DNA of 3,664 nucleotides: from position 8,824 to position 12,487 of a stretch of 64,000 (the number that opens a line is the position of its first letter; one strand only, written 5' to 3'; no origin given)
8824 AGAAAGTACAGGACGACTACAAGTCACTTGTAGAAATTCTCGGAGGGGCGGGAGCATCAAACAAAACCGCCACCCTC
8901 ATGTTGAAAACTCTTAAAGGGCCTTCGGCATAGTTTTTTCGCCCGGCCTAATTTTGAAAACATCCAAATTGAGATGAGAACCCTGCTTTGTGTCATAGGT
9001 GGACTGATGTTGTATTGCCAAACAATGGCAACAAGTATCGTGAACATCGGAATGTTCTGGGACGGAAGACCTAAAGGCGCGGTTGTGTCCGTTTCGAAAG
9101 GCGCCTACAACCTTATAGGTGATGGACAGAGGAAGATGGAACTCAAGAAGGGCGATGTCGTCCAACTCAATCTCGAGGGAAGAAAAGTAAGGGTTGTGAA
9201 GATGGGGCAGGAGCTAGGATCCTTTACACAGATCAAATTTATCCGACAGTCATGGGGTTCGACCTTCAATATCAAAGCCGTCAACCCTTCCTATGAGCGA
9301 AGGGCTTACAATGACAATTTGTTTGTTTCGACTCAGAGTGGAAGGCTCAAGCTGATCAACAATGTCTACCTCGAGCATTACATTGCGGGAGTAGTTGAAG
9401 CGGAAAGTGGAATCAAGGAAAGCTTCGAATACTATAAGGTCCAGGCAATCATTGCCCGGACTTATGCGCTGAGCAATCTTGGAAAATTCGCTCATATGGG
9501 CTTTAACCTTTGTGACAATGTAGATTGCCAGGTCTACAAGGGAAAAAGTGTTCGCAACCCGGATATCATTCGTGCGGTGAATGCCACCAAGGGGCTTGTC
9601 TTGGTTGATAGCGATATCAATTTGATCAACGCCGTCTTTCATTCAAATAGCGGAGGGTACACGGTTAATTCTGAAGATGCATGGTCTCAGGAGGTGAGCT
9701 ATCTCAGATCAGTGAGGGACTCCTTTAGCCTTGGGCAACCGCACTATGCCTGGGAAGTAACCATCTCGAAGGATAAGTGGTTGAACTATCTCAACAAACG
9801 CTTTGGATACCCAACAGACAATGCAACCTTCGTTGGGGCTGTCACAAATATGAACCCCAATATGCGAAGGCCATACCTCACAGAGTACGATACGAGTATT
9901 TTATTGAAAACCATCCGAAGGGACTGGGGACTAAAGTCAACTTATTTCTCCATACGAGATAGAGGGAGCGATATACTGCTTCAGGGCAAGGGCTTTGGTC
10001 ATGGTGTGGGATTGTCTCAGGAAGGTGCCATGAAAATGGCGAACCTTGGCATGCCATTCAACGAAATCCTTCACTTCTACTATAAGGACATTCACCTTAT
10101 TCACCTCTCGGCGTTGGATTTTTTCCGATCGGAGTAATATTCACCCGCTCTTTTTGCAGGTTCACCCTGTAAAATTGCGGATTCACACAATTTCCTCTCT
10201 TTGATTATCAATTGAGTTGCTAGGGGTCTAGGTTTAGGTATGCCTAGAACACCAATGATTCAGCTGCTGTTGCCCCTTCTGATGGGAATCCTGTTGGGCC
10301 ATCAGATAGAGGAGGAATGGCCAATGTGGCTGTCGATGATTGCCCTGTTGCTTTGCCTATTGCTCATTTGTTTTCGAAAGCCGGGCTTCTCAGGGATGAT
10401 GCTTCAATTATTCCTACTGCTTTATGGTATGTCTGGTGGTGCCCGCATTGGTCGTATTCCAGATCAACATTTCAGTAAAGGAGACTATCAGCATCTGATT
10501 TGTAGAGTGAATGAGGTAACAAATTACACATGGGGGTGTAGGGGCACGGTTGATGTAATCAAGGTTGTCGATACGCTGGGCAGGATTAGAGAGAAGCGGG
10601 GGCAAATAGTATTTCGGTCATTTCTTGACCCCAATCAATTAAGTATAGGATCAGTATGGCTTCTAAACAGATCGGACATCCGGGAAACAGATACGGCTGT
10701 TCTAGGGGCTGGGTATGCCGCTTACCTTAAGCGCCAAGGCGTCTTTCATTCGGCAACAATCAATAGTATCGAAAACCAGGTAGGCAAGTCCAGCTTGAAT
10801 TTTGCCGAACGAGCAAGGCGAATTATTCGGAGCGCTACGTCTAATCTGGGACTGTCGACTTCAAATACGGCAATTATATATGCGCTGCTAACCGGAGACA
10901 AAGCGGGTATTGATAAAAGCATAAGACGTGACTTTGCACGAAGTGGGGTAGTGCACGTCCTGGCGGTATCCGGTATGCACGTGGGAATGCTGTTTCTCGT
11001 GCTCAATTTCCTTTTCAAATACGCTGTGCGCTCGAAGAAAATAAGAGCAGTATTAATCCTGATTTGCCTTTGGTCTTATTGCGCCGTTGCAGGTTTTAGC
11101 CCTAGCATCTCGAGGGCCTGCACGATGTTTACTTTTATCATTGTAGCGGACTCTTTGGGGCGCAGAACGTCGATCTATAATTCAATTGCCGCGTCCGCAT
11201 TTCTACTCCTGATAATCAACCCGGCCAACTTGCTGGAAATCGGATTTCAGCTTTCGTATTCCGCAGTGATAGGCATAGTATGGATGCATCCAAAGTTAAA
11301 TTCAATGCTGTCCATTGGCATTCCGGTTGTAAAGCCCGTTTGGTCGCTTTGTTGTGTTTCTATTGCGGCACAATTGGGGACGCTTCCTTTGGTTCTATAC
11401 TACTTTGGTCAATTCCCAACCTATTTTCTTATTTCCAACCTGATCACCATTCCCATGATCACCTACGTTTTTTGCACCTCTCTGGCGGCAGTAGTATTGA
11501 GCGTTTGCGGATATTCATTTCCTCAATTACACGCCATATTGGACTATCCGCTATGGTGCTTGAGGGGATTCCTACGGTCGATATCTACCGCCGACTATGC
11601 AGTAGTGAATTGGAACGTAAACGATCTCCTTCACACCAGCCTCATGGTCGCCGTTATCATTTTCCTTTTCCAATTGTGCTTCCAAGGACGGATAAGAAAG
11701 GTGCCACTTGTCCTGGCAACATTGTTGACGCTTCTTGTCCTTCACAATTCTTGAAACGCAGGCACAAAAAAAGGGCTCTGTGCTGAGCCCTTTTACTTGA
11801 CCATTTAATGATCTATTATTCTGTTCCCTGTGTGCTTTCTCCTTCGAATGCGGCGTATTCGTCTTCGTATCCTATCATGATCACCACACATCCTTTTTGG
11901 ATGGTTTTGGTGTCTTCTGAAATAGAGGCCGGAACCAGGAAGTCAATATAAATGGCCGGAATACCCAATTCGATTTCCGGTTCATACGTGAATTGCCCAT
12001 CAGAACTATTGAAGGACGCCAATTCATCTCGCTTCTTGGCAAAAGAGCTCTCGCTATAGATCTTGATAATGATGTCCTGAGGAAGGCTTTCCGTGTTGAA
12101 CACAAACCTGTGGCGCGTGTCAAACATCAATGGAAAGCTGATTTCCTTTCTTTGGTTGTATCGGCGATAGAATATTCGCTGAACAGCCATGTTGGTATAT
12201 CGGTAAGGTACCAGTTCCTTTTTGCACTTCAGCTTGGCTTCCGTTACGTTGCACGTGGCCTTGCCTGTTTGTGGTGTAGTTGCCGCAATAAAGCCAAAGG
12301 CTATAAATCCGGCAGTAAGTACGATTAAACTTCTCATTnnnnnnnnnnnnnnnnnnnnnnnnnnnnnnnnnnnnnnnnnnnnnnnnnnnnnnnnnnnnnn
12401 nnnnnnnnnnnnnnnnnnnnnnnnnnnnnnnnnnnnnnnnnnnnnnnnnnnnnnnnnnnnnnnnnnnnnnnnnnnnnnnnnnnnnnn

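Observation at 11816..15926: Tandem triplication of an uncharacterised two-gene envelope module (B-A-B-A-B-A)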

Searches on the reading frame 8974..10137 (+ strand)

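Call 85: search_protein_families(library=pfam, proteins=[window:8974-10137:+], max_evalue=0.00001)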
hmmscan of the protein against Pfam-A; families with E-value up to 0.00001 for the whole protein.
window:8974-10137:+ (387 aa): 1 family
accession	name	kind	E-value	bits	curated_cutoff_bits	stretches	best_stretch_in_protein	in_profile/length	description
PF08486.15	SpoIID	-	1.7e-20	73.9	23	1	122-211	2-96/97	Stage II sporulation protein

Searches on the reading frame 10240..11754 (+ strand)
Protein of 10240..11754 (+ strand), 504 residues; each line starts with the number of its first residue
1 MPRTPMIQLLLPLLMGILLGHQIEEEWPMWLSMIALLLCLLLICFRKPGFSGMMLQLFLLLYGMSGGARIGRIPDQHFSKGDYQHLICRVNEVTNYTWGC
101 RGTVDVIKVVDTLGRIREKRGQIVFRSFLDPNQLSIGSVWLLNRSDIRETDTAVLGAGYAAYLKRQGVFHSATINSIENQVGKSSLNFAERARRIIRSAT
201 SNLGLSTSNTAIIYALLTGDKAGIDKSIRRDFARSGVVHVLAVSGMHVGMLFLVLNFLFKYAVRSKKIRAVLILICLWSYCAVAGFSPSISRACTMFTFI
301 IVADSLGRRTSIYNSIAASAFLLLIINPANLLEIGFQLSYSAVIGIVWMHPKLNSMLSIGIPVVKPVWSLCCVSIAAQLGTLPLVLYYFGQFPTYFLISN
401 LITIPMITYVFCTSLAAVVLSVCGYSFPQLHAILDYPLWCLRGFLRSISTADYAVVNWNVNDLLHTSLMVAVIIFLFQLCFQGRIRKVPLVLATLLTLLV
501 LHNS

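Call 85: search_protein_families(library=pfam, proteins=[window:10240-11754:+], max_evalue=0.00001)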
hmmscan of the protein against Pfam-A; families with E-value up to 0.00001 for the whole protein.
window:10240-11754:+ (504 aa): 1 family
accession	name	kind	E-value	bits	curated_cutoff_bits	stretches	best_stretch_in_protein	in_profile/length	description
PF03772.21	Competence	-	2.6e-57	194.7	23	1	216-478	1-265/270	Competence protein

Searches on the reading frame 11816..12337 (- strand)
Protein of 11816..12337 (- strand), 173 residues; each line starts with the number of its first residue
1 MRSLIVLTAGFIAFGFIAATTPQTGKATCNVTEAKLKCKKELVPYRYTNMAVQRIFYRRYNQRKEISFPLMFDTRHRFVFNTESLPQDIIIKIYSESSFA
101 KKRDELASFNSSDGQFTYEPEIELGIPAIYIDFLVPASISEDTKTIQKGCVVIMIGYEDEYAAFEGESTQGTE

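Call 3: search_protein_families(library=pfam, proteins=[window:11816-12337:-], max_evalue=1)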
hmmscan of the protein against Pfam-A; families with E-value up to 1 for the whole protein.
window:11816-12337:- (173 aa): 1 family
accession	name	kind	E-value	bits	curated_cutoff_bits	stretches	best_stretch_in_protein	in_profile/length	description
PF19024.5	DUF5750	-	0.16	13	27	0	141-170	38-67/91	Family of unknown function (DUF5750)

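Call 4: search_protein_families(library=ncbifam, proteins=[window:11816-12337:-], max_evalue=1)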
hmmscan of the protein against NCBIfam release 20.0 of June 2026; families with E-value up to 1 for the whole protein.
window:11816-12337:- (173 aa): 0 families

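Call 51: search_protein_families(library=padloc, proteins=[window:11816-12337:-], max_evalue=0.1)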
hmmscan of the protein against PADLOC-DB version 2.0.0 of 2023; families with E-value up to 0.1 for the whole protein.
window:11816-12337:- (173 aa): 0 families

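Call 52: search_protein_families(library=phrogs, proteins=[window:11816-12337:-], max_evalue=0.1)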
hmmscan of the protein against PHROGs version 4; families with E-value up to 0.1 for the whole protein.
window:11816-12337:- (173 aa): 1 family
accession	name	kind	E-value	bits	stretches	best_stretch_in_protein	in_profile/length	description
phrog_10251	-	unknown function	0.019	15.9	1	74-148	21-93/116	-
